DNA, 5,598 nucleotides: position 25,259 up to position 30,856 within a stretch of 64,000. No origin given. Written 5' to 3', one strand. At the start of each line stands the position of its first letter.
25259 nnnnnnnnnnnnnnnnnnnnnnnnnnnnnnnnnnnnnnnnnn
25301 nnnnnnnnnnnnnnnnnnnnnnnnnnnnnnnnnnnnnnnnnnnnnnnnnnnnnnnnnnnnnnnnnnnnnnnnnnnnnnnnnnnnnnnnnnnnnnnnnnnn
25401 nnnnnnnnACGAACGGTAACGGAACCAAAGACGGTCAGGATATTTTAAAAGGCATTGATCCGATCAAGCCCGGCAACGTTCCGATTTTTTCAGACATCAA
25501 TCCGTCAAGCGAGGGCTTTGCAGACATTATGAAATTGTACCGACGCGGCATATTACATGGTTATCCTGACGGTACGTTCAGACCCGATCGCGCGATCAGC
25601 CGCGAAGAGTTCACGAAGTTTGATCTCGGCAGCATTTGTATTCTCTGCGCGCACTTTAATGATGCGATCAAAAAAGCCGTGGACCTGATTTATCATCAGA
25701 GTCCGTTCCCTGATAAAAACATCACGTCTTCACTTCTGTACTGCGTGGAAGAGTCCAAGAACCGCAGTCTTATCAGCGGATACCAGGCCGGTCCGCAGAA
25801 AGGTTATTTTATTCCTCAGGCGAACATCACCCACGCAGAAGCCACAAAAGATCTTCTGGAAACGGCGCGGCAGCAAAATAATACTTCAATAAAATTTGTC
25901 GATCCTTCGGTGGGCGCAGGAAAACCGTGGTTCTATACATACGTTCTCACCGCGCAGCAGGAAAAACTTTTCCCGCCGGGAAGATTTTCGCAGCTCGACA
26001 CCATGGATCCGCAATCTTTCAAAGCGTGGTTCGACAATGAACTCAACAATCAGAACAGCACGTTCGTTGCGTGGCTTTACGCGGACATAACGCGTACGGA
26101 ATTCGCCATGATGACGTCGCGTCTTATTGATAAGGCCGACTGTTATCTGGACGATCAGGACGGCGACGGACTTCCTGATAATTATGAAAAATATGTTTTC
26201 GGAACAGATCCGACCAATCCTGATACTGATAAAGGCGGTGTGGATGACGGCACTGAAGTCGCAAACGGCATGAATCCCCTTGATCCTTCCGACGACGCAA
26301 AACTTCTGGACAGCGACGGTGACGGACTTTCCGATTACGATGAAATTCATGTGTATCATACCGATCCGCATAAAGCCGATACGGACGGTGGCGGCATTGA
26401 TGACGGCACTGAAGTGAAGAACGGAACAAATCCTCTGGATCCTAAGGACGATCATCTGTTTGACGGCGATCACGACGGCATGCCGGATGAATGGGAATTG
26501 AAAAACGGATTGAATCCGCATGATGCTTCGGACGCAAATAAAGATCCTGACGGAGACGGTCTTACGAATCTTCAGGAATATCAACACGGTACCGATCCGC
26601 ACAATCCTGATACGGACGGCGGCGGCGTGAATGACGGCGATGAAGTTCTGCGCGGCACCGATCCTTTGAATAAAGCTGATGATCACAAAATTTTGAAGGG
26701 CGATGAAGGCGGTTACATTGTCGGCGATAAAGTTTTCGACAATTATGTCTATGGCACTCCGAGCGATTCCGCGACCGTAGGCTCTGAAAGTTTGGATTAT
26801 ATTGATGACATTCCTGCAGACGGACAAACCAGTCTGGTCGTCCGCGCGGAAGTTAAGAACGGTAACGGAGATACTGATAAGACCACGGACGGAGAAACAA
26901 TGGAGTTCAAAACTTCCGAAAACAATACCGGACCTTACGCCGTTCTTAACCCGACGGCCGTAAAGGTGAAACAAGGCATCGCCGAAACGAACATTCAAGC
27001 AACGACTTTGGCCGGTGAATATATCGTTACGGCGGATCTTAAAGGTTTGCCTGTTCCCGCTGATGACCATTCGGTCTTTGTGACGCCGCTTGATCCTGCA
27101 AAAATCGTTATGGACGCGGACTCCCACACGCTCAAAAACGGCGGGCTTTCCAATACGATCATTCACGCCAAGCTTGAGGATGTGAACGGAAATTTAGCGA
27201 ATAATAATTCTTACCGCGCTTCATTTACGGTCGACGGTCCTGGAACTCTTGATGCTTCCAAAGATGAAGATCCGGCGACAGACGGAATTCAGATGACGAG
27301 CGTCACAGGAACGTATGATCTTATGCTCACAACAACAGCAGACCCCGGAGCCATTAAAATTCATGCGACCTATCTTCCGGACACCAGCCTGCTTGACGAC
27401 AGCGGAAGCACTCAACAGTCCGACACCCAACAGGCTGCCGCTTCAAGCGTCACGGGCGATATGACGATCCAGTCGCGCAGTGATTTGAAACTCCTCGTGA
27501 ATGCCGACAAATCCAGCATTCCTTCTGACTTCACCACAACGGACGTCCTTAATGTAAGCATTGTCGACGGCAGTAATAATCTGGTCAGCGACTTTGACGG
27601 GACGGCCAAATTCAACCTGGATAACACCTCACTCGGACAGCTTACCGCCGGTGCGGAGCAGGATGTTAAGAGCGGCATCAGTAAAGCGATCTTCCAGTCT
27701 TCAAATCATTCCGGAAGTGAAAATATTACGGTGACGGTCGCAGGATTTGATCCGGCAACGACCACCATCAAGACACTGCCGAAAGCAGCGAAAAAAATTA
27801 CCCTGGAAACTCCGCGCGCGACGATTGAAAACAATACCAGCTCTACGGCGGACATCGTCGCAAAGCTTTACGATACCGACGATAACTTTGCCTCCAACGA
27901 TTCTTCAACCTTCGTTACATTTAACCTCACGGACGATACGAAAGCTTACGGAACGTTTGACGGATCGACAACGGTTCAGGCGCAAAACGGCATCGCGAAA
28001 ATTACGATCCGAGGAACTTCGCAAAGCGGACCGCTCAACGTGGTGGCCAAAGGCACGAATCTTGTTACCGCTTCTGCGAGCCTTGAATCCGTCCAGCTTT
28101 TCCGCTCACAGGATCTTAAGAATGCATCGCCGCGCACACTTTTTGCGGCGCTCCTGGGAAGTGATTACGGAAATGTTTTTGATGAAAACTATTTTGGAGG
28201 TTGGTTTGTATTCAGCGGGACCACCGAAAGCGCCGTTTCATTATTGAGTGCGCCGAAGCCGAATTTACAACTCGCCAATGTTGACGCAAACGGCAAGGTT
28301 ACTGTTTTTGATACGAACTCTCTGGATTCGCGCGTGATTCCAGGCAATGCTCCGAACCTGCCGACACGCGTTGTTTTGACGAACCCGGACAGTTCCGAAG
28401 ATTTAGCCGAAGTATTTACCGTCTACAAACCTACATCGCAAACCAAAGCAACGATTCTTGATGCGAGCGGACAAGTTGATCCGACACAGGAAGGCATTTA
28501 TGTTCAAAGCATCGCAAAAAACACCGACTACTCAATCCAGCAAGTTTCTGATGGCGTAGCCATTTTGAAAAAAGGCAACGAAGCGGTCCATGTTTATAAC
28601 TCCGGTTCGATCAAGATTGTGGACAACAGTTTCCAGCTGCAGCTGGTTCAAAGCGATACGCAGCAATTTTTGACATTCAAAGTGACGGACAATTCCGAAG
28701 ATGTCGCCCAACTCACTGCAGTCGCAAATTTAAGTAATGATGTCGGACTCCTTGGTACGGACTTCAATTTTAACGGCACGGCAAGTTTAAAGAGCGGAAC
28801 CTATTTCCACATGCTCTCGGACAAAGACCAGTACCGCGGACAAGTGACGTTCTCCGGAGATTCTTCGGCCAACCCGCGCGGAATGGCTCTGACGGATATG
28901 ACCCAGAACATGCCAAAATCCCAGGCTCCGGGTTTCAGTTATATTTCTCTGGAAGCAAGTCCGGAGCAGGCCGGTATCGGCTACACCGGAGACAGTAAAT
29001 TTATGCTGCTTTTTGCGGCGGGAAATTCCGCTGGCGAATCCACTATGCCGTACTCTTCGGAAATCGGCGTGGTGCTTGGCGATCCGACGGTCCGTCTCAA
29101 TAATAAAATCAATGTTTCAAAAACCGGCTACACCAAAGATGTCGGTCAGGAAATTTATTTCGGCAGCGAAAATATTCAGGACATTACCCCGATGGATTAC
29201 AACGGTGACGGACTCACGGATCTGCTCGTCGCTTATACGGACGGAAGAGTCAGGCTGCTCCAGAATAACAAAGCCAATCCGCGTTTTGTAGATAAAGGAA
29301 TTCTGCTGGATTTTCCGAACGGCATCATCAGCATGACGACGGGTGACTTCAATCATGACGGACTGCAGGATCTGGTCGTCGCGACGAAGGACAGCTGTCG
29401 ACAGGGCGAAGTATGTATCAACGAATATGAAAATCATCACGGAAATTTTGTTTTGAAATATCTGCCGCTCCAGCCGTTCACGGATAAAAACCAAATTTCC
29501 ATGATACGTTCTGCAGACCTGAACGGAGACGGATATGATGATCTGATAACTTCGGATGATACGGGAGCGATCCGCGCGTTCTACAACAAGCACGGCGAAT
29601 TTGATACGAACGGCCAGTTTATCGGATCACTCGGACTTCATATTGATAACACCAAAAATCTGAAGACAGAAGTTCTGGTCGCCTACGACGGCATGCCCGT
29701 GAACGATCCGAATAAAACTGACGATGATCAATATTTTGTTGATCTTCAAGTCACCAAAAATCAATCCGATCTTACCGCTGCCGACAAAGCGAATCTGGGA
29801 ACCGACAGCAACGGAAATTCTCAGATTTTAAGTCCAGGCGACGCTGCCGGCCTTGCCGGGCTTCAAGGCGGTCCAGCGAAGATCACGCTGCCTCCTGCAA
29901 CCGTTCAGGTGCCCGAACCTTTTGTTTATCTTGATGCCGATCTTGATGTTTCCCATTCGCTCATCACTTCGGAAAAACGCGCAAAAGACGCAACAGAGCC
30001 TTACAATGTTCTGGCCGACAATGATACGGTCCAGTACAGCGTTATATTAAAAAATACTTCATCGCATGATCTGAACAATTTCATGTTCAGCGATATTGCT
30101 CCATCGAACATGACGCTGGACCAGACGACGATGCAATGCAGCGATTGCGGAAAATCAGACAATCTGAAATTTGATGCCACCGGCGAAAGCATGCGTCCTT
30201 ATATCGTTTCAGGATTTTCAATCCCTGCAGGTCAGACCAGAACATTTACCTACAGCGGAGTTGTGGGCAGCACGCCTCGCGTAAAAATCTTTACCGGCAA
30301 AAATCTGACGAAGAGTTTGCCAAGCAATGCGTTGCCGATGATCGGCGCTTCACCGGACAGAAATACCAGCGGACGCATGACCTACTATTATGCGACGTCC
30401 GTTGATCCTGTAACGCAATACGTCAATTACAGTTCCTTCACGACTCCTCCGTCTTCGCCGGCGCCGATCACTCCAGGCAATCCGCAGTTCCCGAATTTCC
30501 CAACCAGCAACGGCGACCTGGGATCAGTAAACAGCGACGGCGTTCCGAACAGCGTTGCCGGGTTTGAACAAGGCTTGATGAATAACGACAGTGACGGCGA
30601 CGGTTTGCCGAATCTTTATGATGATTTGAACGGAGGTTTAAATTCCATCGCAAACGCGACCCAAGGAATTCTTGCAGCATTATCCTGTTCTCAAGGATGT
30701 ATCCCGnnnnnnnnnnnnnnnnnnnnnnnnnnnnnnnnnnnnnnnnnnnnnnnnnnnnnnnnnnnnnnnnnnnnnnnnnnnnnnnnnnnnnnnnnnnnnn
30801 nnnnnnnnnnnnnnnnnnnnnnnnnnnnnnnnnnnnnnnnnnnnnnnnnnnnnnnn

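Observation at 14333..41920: Pilus operon, giant SLH-anchored gene and four-gene secreted cassette form one 27-kb same-strand block: candidate cell-contact apparatus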

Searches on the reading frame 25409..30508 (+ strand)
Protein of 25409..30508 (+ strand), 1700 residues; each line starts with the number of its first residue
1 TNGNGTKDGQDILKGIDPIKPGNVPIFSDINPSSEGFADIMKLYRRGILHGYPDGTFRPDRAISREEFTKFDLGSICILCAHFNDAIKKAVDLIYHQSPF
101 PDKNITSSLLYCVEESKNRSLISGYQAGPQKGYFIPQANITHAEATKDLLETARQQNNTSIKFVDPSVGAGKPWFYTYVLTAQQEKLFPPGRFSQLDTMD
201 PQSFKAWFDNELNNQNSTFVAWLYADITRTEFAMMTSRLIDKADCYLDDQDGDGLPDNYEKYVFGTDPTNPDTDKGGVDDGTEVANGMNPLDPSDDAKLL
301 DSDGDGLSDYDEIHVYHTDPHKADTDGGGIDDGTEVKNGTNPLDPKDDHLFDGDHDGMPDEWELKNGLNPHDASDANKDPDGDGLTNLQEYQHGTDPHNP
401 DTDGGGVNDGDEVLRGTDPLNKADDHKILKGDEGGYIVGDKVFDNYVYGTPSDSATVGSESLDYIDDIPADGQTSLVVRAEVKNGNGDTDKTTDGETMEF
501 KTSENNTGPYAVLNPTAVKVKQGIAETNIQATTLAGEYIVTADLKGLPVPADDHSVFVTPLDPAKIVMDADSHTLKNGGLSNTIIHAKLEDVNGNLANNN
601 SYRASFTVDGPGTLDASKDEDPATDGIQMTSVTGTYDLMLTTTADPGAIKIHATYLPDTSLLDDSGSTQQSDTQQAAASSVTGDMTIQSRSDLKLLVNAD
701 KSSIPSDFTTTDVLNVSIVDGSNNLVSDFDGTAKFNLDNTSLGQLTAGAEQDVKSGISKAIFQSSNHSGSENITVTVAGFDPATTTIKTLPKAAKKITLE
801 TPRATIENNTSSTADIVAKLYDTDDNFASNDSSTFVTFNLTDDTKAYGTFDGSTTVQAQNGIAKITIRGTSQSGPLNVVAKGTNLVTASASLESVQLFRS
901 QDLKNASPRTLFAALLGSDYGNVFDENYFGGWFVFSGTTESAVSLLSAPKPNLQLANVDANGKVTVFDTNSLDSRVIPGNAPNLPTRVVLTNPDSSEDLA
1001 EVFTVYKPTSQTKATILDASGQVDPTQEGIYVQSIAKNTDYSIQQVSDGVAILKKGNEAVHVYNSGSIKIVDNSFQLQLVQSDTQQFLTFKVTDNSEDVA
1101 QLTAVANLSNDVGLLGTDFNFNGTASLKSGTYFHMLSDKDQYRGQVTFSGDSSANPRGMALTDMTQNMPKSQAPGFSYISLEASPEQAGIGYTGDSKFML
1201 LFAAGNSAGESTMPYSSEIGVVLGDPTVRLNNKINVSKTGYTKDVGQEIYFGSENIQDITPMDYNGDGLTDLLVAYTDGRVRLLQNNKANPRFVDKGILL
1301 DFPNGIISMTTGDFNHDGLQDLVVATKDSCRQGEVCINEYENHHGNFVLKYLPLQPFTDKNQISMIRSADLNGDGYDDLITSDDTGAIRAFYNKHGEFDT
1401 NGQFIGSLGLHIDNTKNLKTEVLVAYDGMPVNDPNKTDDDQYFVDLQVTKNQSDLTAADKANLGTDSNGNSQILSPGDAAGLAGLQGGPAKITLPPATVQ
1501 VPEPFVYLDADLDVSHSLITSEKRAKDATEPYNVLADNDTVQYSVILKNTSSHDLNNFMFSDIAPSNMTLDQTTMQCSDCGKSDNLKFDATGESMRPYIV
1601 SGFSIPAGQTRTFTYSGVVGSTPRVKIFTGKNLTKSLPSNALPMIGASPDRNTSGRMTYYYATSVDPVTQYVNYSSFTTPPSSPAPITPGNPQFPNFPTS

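Call 81: search_solved_structures(query=window:25409-30508:+, max_evalue=0.001)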
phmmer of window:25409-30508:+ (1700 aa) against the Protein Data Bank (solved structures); distinct sequences matched with E-value up to 0.001: 1.
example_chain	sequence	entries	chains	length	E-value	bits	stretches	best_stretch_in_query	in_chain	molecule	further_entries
8bz2_A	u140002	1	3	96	0.00017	22.2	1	27-70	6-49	S-layer homology domain-containing protein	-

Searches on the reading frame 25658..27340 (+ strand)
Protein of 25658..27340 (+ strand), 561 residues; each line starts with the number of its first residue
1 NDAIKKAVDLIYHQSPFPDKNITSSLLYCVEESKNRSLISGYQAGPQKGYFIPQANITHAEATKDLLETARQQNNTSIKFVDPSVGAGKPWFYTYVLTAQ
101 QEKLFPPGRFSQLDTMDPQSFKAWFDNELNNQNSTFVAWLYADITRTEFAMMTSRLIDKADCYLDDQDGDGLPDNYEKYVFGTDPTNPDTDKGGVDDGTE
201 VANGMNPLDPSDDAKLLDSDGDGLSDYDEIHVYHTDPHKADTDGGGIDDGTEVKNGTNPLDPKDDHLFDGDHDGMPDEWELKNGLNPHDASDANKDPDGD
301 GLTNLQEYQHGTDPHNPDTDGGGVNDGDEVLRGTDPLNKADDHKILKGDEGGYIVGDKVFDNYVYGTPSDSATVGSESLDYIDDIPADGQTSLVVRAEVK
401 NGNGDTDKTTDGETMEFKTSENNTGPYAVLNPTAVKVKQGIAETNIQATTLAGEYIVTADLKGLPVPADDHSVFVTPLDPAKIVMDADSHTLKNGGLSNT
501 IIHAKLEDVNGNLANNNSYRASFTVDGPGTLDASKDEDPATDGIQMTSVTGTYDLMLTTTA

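Call 84: search_protein_families(library=pfam, proteins=[window:25658-27340:+], max_evalue=0.01)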
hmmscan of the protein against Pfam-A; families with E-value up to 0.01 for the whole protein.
window:25658-27340:+ (561 aa): 4 families
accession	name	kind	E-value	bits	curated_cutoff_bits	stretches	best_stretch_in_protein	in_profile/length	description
PF18884.5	TSP3_bac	-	2.7e-26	91.5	25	5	218-240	1-22/22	Bacterial TSP3 repeat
PF18565.7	Glyco_hydro2_C5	-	3.4e-07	30.5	32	1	483-542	1-60/103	Glycoside hydrolase family 2 C-terminal domain 5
PF09134.16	Invasin_D3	-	4.8e-06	27.4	33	1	384-464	13-85/98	Invasin, domain 3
PF02369.22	Big_1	-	0.0077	16.8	34.9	1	383-463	9-82/93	Bacterial Ig-like domain (group 1)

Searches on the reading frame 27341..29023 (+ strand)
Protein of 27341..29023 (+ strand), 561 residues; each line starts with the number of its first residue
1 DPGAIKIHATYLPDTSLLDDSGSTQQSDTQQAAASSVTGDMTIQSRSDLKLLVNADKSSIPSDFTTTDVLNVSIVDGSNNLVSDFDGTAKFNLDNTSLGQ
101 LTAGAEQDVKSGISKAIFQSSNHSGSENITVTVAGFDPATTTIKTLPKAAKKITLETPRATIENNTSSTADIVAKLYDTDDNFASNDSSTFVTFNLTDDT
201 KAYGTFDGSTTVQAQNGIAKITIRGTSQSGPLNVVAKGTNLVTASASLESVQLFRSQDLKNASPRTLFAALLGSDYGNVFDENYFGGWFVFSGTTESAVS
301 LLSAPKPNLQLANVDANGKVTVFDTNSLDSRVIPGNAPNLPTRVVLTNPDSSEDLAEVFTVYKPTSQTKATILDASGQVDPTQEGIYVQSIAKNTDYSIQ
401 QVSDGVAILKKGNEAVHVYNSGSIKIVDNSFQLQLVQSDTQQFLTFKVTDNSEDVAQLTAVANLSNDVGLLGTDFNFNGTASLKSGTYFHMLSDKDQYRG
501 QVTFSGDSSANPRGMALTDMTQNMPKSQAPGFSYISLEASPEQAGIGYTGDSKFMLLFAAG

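Call 84: search_protein_families(library=pfam, proteins=[window:27341-29023:+], max_evalue=0.01)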
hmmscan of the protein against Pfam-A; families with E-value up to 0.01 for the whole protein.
window:27341-29023:+ (561 aa): 2 families
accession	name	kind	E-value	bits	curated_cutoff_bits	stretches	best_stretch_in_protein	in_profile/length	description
PF09134.16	Invasin_D3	-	6.5e-09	36.6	33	1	53-144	7-94/98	Invasin, domain 3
PF18565.7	Glyco_hydro2_C5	-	2.6e-06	27.7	32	1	153-245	1-101/103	Glycoside hydrolase family 2 C-terminal domain 5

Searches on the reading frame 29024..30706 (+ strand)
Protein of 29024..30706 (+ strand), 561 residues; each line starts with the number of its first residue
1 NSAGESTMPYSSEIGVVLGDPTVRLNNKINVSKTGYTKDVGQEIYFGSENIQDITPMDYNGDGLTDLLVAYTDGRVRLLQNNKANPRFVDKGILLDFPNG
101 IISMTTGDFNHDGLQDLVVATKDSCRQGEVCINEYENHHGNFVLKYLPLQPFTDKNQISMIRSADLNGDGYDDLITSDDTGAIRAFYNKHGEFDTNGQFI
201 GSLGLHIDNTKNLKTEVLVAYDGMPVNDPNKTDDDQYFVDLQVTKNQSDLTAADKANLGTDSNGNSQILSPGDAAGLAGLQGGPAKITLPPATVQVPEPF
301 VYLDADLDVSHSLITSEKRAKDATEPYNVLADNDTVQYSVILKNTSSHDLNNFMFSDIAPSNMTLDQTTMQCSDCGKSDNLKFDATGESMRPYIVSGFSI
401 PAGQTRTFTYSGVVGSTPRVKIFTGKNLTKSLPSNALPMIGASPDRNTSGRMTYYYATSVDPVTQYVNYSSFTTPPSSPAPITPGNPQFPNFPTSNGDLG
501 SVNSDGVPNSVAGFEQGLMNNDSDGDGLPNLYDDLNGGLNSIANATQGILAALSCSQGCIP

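Call 84: search_protein_families(library=pfam, proteins=[window:29024-30706:+], max_evalue=0.01)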
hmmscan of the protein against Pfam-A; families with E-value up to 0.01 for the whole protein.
window:29024-30706:+ (561 aa): 4 families
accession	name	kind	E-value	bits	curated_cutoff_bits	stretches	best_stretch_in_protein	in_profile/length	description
PF13517.12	FG-GAP_3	-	4.6e-13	50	26.9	2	58-119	1-61/61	FG-GAP-like repeat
PF01839.29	FG-GAP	-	1.1e-12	48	22.1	3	103-130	4-34/37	FG-GAP repeat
PF14783.12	BBS2_Mid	-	1.1e-05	25.9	27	0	57-84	5-32/108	Ciliary BBSome complex subunit 2, middle region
PF23743.1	Beta-prop_BBS7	-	2.7e-05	24.1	27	0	51-121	221-289/299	BBS7 beta-propeller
